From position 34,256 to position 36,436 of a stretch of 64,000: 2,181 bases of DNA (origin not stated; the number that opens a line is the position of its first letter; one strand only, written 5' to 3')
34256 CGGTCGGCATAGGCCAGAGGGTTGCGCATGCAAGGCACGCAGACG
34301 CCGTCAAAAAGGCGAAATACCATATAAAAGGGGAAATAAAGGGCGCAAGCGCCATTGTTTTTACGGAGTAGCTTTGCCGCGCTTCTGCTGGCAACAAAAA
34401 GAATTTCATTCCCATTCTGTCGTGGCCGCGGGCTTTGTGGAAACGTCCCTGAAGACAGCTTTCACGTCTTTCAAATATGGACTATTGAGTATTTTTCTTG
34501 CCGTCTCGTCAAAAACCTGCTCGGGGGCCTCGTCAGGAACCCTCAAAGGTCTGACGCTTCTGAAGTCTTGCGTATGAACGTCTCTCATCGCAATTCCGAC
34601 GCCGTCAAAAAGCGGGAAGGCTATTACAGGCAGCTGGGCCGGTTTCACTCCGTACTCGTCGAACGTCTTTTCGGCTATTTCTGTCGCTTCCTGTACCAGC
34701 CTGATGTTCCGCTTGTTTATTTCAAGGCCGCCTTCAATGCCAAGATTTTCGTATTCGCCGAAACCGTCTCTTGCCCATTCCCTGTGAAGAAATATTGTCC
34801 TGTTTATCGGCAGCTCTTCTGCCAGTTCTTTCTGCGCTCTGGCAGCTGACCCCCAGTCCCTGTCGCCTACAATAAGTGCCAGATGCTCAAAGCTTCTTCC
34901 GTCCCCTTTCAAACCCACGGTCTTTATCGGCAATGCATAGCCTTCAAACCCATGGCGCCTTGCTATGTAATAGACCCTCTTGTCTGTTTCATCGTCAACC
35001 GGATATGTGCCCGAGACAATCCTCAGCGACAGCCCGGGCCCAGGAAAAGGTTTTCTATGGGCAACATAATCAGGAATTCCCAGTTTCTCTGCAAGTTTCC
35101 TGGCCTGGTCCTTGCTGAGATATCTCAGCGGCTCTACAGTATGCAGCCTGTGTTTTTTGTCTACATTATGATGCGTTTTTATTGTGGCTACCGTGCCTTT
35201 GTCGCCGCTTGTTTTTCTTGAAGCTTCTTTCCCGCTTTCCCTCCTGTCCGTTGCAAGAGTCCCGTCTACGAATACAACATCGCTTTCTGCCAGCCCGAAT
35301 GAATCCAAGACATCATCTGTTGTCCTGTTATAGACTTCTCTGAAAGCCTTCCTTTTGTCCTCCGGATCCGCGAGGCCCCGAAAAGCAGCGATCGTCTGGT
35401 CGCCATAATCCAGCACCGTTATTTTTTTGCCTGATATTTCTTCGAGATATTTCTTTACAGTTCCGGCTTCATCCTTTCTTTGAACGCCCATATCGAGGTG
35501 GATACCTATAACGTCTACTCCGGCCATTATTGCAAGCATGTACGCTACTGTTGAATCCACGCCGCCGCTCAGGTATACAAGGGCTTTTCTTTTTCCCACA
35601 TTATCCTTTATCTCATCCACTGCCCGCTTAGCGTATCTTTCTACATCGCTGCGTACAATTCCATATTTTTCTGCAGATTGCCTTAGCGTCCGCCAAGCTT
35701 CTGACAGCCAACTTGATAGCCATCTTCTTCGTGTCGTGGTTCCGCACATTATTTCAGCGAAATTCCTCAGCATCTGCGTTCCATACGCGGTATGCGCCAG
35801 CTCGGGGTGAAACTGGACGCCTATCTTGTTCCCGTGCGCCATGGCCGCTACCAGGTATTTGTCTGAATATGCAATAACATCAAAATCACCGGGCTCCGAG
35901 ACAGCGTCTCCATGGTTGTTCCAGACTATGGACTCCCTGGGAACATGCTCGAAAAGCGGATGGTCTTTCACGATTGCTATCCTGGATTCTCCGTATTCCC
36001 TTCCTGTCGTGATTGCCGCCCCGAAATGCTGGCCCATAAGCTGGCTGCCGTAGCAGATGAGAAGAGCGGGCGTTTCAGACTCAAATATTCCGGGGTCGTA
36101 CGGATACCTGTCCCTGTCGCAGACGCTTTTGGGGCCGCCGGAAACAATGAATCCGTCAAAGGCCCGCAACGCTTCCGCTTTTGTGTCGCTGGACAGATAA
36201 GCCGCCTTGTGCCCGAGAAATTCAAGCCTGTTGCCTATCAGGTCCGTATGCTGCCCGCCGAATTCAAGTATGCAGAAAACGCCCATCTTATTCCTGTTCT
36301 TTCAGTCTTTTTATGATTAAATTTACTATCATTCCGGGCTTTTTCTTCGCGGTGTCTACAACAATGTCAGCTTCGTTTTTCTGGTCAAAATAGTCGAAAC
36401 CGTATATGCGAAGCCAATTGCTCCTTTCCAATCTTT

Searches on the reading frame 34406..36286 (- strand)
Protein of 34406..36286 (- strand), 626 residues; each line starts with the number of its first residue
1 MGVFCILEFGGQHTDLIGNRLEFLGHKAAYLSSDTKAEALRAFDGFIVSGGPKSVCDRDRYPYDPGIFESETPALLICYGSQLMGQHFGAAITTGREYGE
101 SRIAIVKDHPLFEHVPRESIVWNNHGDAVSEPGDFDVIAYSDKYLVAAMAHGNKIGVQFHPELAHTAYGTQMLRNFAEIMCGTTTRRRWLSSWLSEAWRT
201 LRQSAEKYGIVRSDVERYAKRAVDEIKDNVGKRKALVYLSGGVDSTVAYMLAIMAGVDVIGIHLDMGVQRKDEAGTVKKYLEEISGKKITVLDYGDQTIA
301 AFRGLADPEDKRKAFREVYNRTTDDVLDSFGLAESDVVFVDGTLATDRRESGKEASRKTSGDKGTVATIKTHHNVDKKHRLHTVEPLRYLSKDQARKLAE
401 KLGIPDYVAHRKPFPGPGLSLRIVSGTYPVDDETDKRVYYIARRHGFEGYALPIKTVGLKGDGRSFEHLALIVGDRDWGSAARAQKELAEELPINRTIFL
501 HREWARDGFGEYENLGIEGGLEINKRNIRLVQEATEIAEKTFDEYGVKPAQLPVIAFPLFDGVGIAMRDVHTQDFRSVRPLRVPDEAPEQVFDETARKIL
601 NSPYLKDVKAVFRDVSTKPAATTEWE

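Call 6: search_protein_families(library=pfam, proteins=[window:34406-36286:-], max_evalue=0.001)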
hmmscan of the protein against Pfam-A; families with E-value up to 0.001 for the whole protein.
window:34406-36286:- (626 aa): 7 families
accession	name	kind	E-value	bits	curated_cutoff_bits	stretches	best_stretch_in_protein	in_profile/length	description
PF00117.34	GATase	-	2.2e-30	106.2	22.8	1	6-177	2-187/190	Glutamine amidotransferase class-I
PF00958.27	GMP_synt_C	-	3.1e-07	30.8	27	1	565-625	38-92/92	GMP synthase C terminal domain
PF02540.23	NAD_synthase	-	9e-07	28.7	21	0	223-295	6-82/242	NAD synthase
PF06508.19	QueC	-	1.5e-06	28.3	22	1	234-286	1-53/210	Queuosine biosynthesis protein QueC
PF03054.22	tRNA_Me_trans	-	5.8e-05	23.3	20.6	1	234-271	2-39/202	tRNA methyl transferase HUP domain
PF07722.19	Peptidase_C26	-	0.00012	22.4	20.5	0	68-162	102-219/219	Peptidase C26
PF02568.20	ThiI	-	0.0008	19.5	20.5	0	234-282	5-54/197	Thiamine biosynthesis protein (ThiI)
